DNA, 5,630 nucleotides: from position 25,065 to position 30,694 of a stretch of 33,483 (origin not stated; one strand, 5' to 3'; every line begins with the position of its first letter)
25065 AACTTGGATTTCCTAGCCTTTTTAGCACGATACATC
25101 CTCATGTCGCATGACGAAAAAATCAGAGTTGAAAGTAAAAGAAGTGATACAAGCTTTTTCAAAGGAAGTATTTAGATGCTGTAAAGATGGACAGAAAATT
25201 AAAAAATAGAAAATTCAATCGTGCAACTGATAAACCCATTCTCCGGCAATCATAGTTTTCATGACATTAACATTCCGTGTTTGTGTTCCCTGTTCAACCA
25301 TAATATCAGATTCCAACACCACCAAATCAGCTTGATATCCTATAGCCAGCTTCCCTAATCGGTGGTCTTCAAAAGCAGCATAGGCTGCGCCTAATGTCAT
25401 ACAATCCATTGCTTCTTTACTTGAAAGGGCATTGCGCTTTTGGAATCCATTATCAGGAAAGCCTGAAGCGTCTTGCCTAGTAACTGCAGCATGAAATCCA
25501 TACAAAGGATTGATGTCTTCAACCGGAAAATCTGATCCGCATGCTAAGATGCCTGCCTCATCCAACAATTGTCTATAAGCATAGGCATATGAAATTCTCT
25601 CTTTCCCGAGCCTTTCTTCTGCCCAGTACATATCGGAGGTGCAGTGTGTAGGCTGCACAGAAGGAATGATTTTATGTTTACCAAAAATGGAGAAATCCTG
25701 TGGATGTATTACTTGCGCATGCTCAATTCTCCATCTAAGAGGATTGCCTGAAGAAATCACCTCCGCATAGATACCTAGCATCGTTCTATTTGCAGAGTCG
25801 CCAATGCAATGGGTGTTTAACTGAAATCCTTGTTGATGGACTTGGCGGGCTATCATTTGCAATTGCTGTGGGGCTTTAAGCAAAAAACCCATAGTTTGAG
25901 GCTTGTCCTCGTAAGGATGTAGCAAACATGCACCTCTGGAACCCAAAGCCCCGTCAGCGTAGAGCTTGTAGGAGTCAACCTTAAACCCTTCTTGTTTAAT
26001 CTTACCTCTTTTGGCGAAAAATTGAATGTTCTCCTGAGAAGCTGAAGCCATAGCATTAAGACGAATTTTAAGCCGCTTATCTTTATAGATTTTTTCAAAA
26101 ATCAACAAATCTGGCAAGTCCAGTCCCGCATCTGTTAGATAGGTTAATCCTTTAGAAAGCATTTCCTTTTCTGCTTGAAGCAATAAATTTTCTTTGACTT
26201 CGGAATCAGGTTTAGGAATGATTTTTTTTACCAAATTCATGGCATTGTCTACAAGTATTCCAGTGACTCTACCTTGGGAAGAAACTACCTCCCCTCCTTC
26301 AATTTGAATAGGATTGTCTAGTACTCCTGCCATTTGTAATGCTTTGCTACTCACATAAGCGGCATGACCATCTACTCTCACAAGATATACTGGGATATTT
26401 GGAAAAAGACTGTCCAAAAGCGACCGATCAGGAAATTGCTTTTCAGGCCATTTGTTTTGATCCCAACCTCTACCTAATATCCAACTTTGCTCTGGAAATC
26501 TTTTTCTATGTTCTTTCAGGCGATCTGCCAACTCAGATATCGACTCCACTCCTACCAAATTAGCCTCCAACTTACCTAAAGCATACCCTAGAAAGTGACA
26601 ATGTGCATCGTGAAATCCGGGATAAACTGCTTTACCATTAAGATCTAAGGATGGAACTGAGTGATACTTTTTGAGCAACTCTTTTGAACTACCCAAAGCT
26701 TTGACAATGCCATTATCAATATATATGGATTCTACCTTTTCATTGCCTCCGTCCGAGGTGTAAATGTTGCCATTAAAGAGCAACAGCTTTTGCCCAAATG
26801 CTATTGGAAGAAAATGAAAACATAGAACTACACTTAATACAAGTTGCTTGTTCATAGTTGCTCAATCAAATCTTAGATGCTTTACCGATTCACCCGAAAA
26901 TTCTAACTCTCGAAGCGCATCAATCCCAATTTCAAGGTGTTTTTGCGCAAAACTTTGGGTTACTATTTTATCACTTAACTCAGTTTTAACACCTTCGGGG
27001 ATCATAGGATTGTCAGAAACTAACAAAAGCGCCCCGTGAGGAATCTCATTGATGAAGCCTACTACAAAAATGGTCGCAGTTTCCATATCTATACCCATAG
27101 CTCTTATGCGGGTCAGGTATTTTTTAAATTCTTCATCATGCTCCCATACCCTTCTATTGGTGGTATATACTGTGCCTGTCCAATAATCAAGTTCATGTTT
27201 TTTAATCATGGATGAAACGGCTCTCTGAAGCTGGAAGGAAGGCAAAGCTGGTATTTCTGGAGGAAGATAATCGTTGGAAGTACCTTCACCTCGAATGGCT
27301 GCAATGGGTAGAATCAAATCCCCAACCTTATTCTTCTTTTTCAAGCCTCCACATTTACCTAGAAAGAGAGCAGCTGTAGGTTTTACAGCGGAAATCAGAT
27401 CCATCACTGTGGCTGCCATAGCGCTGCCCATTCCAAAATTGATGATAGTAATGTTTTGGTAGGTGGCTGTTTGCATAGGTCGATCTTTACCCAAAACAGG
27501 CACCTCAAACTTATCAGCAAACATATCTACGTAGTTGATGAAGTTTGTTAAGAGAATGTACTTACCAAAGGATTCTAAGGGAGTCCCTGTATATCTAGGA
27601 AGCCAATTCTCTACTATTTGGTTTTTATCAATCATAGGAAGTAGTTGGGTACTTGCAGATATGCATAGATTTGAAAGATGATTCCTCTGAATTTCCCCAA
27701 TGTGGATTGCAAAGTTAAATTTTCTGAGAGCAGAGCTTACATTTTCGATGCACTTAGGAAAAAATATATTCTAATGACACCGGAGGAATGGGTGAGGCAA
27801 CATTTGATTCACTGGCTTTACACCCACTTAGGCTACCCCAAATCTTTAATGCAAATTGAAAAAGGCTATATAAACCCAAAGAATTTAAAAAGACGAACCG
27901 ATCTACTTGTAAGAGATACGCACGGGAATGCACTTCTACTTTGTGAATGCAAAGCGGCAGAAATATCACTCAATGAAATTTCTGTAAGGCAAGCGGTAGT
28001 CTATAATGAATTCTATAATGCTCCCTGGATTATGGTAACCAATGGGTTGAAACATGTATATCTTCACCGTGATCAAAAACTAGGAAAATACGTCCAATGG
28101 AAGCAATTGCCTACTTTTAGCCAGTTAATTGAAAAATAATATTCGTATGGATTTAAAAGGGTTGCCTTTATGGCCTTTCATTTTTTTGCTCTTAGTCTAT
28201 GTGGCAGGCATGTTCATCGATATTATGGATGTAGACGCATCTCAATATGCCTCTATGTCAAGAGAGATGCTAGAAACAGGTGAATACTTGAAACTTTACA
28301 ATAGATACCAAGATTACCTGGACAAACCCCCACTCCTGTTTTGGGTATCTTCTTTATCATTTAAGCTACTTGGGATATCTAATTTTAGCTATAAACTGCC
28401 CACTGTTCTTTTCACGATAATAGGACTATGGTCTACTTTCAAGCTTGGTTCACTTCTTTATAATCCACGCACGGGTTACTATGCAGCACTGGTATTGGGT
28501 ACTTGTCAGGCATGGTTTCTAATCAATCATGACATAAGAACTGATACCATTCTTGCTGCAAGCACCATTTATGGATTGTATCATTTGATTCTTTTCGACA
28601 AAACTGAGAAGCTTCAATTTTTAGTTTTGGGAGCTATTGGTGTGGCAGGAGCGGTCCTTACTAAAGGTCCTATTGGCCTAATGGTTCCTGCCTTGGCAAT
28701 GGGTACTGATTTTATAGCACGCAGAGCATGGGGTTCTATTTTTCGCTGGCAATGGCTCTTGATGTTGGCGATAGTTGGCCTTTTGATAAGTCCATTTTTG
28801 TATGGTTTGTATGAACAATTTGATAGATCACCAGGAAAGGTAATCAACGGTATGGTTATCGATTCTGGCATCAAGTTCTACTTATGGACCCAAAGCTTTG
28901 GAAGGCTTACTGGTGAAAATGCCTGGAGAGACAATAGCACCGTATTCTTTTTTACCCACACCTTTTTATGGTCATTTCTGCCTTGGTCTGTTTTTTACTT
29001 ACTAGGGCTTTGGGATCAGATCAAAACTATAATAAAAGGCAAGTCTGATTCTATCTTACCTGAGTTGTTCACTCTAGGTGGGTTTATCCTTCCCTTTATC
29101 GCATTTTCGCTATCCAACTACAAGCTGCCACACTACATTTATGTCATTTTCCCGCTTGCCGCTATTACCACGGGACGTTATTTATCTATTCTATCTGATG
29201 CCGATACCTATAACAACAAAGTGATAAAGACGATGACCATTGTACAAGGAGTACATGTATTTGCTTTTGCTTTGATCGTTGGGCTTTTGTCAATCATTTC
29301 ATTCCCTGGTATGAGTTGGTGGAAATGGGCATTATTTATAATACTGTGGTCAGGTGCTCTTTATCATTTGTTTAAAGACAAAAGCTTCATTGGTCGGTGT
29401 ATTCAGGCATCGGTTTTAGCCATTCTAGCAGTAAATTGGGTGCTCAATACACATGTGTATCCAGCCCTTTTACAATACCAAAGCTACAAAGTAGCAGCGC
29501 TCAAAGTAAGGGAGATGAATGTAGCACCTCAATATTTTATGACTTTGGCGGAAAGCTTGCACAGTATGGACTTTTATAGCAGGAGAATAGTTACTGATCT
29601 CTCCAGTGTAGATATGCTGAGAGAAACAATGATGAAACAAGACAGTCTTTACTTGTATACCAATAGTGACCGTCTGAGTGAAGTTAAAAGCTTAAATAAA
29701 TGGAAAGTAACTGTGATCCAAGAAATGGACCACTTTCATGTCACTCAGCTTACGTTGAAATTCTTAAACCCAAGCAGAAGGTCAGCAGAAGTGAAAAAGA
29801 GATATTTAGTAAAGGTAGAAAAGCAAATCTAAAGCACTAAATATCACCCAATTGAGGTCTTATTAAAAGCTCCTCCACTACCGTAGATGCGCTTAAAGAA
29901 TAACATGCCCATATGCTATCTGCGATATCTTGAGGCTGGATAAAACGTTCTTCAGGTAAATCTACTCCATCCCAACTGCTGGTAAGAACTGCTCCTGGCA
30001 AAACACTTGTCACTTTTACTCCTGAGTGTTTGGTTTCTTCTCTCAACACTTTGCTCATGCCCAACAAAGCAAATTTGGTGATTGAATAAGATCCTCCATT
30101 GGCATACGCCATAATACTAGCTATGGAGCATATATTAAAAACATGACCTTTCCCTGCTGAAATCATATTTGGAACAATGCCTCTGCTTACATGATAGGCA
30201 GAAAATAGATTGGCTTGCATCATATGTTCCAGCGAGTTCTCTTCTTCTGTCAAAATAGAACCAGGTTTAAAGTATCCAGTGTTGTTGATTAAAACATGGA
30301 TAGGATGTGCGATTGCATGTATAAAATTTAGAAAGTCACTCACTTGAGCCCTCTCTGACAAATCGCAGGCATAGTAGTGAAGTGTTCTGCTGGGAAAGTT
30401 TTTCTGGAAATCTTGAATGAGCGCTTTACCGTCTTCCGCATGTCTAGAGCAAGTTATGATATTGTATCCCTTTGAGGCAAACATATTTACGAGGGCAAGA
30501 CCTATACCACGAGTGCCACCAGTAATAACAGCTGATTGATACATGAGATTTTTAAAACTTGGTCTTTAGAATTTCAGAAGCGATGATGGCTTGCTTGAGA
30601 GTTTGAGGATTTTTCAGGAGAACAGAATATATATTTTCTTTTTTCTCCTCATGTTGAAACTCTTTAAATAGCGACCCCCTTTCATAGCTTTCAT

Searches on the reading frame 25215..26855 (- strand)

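Call 11: search_protein_families(library=pfam, proteins=[window:25215-26855:-], max_evalue=0.001)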
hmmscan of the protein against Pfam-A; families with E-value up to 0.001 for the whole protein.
window:25215-26855:- (546 aa): 2 families
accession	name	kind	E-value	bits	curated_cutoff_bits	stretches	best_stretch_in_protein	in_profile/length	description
PF07969.17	Amidohydro_3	-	1.3e-85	289.2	29.7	1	71-542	4-472/472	Amidohydrolase family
PF01979.26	Amidohydro_1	-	1.5e-12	47.9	25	1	297-541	113-345/345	Amidohydrolase family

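Call 12: search_protein_families(library=ncbifam, proteins=[window:25215-26855:-], max_evalue=0.001)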
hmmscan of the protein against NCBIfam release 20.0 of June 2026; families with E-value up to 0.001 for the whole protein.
window:25215-26855:- (546 aa): 20 families
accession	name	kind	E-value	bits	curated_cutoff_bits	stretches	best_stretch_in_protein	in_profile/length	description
NF006679.0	PRK09228.1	subfamily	1.6e-10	40.3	351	2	473-531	344-402/433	guanine deaminase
TIGR01224.1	hutI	equivalog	1.6e-08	33.8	298.15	0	42-89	4-50/377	imidazolonepropionase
TIGR02967.1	guan_deamin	equivalog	6.2e-08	32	375.4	0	474-528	320-374/401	guanine deaminase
NF006056.0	PRK08204.1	subfamily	1.1e-07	31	391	0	466-517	331-382/449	hypothetical protein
NF005540.0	PRK07203.1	equivalog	1.3e-07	30.6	444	1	24-89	2-69/444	putative aminohydrolase SsnA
TIGR03314.1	Se_ssnA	subfamily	8.3e-07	28.2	455.5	1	24-89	1-68/441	putative selenium metabolism protein SsnA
NF006845.0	PRK09357.2-6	equivalog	1.5e-06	27.1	728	1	23-88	2-64/428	dihydroorotase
NF006055.0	PRK08203.1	equivalog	4.7e-06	25.4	532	0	474-523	351-399/455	8-oxoguanine deaminase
NF006689.0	PRK09237.1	equivalog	1.1e-05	24.2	371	0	24-103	5-82/383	amidohydrolase/deacetylase family metallohydrolase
TIGR02033.1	D-hydantoinase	equivalog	1.6e-05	24.1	393.25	1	25-88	2-60/454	dihydropyrimidinase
NF051886.1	XaaProDiPepCaul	equivalog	2e-05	23.8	500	0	42-92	19-68/398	Xaa-Pro dipeptidase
TIGR00221.1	nagA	equivalog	6.8e-05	22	225.65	0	478-521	330-373/380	N-acetylglucosamine-6-phosphate deacetylase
NF006549.0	PRK09045.1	equivalog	9.1e-05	21.2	540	0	473-516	337-380/444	TRZ/ATZ family hydrolase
NF011990.0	PRK15446.2-6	subfamily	0.00013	20.8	233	0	479-545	328-386/390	alpha-D-ribose 1-methylphosphonate 5-triphosphate diphosphatase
NF006560.0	PRK09061.1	subfamily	0.00025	19.5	340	0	24-89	28-88/517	amidohydrolase family protein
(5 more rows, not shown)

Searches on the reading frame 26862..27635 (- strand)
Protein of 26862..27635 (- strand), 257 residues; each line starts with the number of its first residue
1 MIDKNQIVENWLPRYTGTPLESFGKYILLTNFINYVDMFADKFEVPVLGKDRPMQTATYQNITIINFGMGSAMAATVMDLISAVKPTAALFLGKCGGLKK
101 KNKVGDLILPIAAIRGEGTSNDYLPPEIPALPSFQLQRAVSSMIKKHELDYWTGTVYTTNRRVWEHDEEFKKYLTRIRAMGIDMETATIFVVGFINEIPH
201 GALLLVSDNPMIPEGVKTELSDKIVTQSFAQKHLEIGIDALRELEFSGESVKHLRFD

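Call 11: search_protein_families(library=pfam, proteins=[window:26862-27635:-], max_evalue=0.001)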
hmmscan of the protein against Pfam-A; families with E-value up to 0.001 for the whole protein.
window:26862-27635:- (257 aa): 1 family
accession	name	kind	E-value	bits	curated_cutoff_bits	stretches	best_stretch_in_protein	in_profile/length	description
PF01048.26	PNP_UDP_1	-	1.6e-30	106.7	25.1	1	36-230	12-221/233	Phosphorylase superfamily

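Call 12: search_protein_families(library=ncbifam, proteins=[window:26862-27635:-], max_evalue=0.001)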
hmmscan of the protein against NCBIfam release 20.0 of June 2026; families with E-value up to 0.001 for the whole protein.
window:26862-27635:- (257 aa): 14 families
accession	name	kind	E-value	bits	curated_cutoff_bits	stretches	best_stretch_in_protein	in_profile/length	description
NF005500.0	PRK07115.1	equivalog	1.9e-129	430.5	264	1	2-257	5-260/261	AMP nucleosidase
TIGR01721.1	AMN-like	hypoth_equivalog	9e-101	336.5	307.2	1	4-249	3-250/269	AMP nucleosidase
NF006142.0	PRK08292.1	equivalog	1.7e-42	145.9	307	2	56-250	274-476/492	AMP nucleosidase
TIGR01717.1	AMP-nucleosdse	equivalog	1.1e-40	139.9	364.7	1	55-251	258-464/478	AMP nucleosidase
TIGR01718.1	Uridine-psphlse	equivalog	1.2e-15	57.6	280.3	1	26-210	14-215/245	uridine phosphorylase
NF004489.0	PRK05819.1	subfamily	1.2e-11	44.3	230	1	58-214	52-211/236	DeoD-type purine-nucleoside phosphorylase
NF009914.0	PRK13374.1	subfamily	1.8e-11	44.1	338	1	59-216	53-213/235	DeoD-type purine-nucleoside phosphorylase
TIGR00107.1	deoD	equivalog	6.5e-11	42.2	232.25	1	60-216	52-209/232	purine-nucleoside phosphorylase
NF004079.0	PRK05584.1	equivalog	1.3e-07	31.3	169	1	56-209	37-199/232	5'-methylthioadenosine/adenosylhomocysteine nucleosidase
NF008383.0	PRK11178.1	equivalog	1.3e-07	31.1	262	1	60-156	60-156/254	uridine phosphorylase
TIGR03664.1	fut_nucase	equivalog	8e-06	25.7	124.7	1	57-191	32-184/228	futalosine hydrolase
TIGR03468.1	HpnG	hypoth_equivalog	3.4e-05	23.5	187.1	1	55-208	15-156/212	hopanoid-associated phosphorylase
NF005221.0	PRK06714.1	equivalog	7.6e-05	22.3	218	1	67-209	49-197/236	S-adenosylhomocysteine nucleosidase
NF011286.0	PRK14697.1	equivalog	0.00056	19.5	260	0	62-209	44-196/233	bifunctional 5'-methylthioadenosine/S-adenosylhomocysteine nucleosidase/phosphatase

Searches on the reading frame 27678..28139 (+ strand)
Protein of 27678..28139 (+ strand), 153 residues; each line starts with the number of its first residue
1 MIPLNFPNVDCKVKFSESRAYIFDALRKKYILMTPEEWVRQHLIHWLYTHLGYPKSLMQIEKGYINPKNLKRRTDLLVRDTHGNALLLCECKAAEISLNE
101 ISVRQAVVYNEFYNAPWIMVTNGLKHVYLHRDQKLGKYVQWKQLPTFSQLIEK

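Call 11: search_protein_families(library=pfam, proteins=[window:27678-28139:+], max_evalue=0.001)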
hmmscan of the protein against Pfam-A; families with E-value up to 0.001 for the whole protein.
window:27678-28139:+ (153 aa): 1 family
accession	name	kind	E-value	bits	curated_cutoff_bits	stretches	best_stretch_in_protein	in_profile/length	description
PF13588.12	HSDR_N_2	-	5.2e-29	101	25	1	35-145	1-110/110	Type I restriction enzyme R protein N terminus (HSDR_N)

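Call 12: search_protein_families(library=ncbifam, proteins=[window:27678-28139:+], max_evalue=0.001)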
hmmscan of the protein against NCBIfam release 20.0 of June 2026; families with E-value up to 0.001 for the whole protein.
window:27678-28139:+ (153 aa): 0 families

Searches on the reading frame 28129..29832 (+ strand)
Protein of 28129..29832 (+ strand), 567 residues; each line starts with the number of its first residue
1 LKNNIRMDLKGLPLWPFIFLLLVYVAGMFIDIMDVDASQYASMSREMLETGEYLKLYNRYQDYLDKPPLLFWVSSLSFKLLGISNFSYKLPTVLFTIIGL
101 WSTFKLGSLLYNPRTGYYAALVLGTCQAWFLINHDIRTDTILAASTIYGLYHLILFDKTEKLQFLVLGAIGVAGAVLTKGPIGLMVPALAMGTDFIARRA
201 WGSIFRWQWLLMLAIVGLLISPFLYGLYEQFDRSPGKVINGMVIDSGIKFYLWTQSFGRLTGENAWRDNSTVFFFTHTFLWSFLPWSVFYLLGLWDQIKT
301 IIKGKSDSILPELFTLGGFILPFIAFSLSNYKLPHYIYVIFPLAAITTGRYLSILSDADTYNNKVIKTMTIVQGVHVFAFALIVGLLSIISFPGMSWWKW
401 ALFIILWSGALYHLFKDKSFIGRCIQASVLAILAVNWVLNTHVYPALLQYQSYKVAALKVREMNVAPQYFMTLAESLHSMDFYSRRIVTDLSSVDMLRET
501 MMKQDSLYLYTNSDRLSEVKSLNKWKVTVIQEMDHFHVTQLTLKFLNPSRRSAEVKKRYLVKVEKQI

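Call 11: search_protein_families(library=pfam, proteins=[window:28129-29832:+], max_evalue=0.001)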
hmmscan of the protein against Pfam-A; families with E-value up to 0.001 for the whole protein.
window:28129-29832:+ (567 aa): 1 family
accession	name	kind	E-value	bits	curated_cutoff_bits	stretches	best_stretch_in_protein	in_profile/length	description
PF13231.12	PMT_2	-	5.7e-18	66.1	26.1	1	65-225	1-159/160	Dolichyl-phosphate-mannose-protein mannosyltransferase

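Call 12: search_protein_families(library=ncbifam, proteins=[window:28129-29832:+], max_evalue=0.001)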
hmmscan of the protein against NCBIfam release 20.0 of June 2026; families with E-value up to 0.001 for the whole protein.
window:28129-29832:+ (567 aa): 1 family
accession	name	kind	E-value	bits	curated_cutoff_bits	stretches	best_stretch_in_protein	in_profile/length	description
NF009784.2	PRK13279.1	equivalog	3.3e-20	72.2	567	1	16-391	11-372/539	lipid IV(A) 4-amino-4-deoxy-L-arabinosyltransferase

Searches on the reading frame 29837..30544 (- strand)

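Call 48: search_protein_families(library=pfam, proteins=[window:29837-30544:-], max_evalue=0.001)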
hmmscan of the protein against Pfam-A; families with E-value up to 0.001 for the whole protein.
window:29837-30544:- (235 aa): 4 families
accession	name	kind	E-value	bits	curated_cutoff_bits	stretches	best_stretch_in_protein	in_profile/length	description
PF00106.31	adh_short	-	1.1e-45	155.9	26.6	1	4-191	2-187/195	short chain dehydrogenase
PF13561.12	adh_short_C2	-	1.1e-28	100.9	27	1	12-196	6-186/236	Enoyl-(Acyl carrier protein) reductase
PF08659.16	KR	-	7.7e-12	45.9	22.6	1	6-168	4-164/180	KR domain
PF01370.27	Epimerase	-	0.00013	22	20.9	1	6-80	2-70/240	NAD dependent epimerase/dehydratase family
